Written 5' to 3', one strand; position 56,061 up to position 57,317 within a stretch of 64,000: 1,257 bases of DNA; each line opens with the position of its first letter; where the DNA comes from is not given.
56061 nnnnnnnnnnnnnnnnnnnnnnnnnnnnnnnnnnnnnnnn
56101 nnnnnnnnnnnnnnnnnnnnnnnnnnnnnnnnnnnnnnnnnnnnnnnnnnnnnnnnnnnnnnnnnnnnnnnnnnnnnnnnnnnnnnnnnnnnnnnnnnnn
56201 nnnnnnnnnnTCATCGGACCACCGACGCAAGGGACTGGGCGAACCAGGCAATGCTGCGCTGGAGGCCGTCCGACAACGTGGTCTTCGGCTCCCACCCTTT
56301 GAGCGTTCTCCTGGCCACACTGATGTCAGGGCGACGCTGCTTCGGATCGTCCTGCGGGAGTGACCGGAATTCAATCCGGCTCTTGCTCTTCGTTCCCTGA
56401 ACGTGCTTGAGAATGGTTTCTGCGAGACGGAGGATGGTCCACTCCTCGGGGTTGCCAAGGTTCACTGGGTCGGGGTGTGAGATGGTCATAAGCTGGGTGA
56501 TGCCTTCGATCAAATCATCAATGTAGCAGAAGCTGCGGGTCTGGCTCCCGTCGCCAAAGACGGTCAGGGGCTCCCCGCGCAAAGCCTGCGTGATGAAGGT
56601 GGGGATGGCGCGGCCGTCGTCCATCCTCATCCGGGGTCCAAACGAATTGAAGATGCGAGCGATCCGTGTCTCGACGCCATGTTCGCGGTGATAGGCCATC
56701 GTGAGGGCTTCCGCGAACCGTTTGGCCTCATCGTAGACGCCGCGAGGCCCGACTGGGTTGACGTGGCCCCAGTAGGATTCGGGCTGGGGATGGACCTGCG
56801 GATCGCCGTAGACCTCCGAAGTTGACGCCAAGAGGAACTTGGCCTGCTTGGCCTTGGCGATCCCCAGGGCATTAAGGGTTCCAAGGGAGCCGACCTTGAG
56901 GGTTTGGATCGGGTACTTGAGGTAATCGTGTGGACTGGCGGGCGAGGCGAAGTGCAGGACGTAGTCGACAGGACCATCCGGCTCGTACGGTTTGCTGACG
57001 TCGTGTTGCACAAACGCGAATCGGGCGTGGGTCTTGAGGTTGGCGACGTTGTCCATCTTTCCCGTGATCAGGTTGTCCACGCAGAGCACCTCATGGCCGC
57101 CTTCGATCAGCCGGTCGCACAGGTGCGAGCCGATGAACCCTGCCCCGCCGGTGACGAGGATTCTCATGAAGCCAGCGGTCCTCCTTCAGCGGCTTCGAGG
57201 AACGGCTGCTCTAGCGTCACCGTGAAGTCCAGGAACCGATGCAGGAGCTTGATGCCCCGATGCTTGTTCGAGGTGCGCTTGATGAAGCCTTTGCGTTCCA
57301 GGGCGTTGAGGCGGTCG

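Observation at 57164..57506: Stand-alone LexA-DNA-binding-domain-like regulator with the cluster's only AT-rich upstream region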

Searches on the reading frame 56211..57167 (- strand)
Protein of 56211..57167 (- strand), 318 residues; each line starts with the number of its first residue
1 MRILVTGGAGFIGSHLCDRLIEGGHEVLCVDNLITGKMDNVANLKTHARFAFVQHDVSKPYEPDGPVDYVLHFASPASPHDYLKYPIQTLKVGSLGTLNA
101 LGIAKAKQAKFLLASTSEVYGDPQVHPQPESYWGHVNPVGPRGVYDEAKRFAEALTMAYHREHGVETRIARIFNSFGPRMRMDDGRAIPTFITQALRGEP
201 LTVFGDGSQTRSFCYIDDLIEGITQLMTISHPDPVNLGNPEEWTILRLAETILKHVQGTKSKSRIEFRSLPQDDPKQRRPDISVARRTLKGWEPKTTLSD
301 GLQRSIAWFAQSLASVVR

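Call 5: search_protein_families(library=pfam, proteins=[window:56211-57167:-], max_evalue=1)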
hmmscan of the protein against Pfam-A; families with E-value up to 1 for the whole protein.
window:56211-57167:- (318 aa): 11 families
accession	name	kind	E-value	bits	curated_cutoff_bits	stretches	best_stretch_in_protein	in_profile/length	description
PF01370.27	Epimerase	-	8.3e-51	173.1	20.9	1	3-238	1-240/240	NAD dependent epimerase/dehydratase family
PF16363.11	GDP_Man_Dehyd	-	2.4e-49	169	27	1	4-303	1-330/332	GDP-mannose 4,6 dehydratase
PF02719.21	Polysacc_synt_2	-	4.7e-09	36.3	20.2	2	139-266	132-257/293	Polysaccharide biosynthesis protein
PF01073.25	3Beta_HSD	-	7.2e-09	35.5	22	1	4-157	1-158/280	3-beta hydroxysteroid dehydrogenase/isomerase family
PF04321.23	RmlD_sub_bind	-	1.2e-07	31.6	27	1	1-283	1-256/287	RmlD substrate binding domain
PF07993.18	NAD_binding_4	-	2.4e-05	24.1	20.1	2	67-171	89-203/258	Male sterility protein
PF00106.31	adh_short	-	0.00012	22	26.6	1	3-60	3-61/195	short chain dehydrogenase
PF03721.20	UDPG_MGDP_dh_N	-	0.12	12.4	27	1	1-32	1-31/187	UDP-glucose/GDP-mannose dehydrogenase family, NAD binding domain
PF08659.16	KR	-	0.17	12.2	22.6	1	3-30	3-30/180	KR domain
PF18348.7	SH3_16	-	0.21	11.9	25.8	1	192-213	12-32/49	Bacterial dipeptidyl-peptidase Sh3 domain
PF02254.24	TrkA_N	-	0.23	12.2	23.8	1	8-57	5-49/116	TrkA-N domain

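Call 20: search_protein_families(library=ncbifam, proteins=[window:56211-57167:-], max_evalue=0.001)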
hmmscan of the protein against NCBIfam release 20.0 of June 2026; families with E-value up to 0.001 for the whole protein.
window:56211-57167:- (318 aa): 24 families
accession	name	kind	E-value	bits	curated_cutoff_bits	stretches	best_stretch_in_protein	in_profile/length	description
TIGR01181.1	dTDP_gluc_dehyt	equivalog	5.5e-40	137.4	365.1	1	2-312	1-314/321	dTDP-glucose 4,6-dehydratase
TIGR04180.1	EDH_00030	hypoth_equivalog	1.4e-29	103.1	475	1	3-295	1-295/297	NAD-dependent 4,6-dehydratase LegB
TIGR01179.1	galE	equivalog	4.7e-29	101.3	262.3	1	2-311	1-327/332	UDP-glucose 4-epimerase GalE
NF008872.0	PRK11908.1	equivalog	9.6e-27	93.9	294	1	2-312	3-338/349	bifunctional UDP-4-keto-pentose/UDP-xylose synthase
NF005998.1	PRK08125.1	equivalog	1.1e-26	93.5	777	1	2-309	317-649/649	bifunctional UDP-4-amino-4-deoxy-L-arabinose formyltransferase/UDP-glucuronic acid oxidase ArnA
NF011728.1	PRK15181.1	equivalog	1.6e-26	93.1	760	1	2-311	17-339/348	Vi polysaccharide biosynthesis UDP-N-acetylglucosaminuronic acid C-4 epimerase TviC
NF007582.0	PRK10217.1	equivalog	7.9e-26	91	698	1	2-310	3-332/355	dTDP-glucose 4,6-dehydratase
NF007490.0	PRK10084.1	subfamily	7.9e-24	84.3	649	1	1-311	1-336/361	dTDP-glucose 4,6-dehydratase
TIGR02197.1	heptose_epim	equivalog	6.7e-20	71.5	274.6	1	3-309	1-313/316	ADP-glyceromanno-heptose 6-epimerase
NF007956.0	PRK10675.1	subfamily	3.8e-16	59.1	394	1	1-220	1-234/338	UDP-glucose 4-epimerase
NF047922.1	GDPFucSynFcl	equivalog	8.3e-15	55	500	1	144-312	133-304/308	GDP-L-fucose synthase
NF041015.1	UDPsulfquin_syn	equivalog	2.9e-13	49.5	575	2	179-266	228-320/384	UDP-sulfoquinovose synthase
TIGR01777.1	yfcH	hypoth_equivalog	5e-10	39.4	207.35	1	3-30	1-28/292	TIGR01777 family oxidoreductase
NF047837.1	UDPAcbARedWbcJ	equivalog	5e-10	38.8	500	1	144-252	102-211/372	UDP-2-acetamido-2,6-beta-L-arabino-hexul-4-ose reductase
TIGR01472.1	gmd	equivalog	1.1e-09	38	415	1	83-257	97-269/342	GDP-mannose 4,6-dehydratase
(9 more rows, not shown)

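Call 35: search_solved_structures(query=window:56211-57167:-, max_evalue=1e-30)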
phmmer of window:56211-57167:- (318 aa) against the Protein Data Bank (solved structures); distinct sequences matched with E-value up to 1e-30: 11.
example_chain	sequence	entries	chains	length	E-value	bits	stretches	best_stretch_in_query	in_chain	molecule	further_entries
4gll_A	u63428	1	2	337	9.7e-112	376.4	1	2-313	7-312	UDP-glucuronic acid decarboxylase 1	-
2b69_A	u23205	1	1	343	1e-111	376.3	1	2-313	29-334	UDP-glucuronate decarboxylase 1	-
4m55_A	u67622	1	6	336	4.8e-111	374.1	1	2-313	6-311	UDP-glucuronic acid decarboxylase 1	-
4lk3_A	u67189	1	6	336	6.6e-111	373.7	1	2-313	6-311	UDP-glucuronic acid decarboxylase 1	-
8vr2_A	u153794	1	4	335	1.3e-40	142.7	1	2-313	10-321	NAD-dependent epimerase/dehydratase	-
4zrm_A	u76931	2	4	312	3.1e-39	138.2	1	1-313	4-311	UDP-glucose 4-epimerase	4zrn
6zl6_A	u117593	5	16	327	7.2e-36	127.1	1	1-309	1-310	Epimerase domain-containing protein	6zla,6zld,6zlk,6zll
6zlj_A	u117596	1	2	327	1.3e-35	126.3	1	1-309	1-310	Epimerase domain-containing protein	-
8rdg_A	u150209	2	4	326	1.1e-32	116.7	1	1-305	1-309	SDR family NAD(P)-dependent oxidoreductase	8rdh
8rdi_A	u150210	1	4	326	3.9e-32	114.9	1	1-305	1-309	SDR family NAD(P)-dependent oxidoreductase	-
7ys8_A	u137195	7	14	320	9.1e-32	113.7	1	1-310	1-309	UDP-glucose 4-epimerase | UDP-glucose 4-epimerase along with EC 5.1.3.2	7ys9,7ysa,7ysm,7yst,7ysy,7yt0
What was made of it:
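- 56211..57167 (-): UDP-glucuronate decarboxylase (UXS-type SDR). Its ATG overlaps the regulator's TGA (ATGA). It is the conserved downstream partner. E 1e-111 to human UXS1 structures 4gll and 2b69 (call 35).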
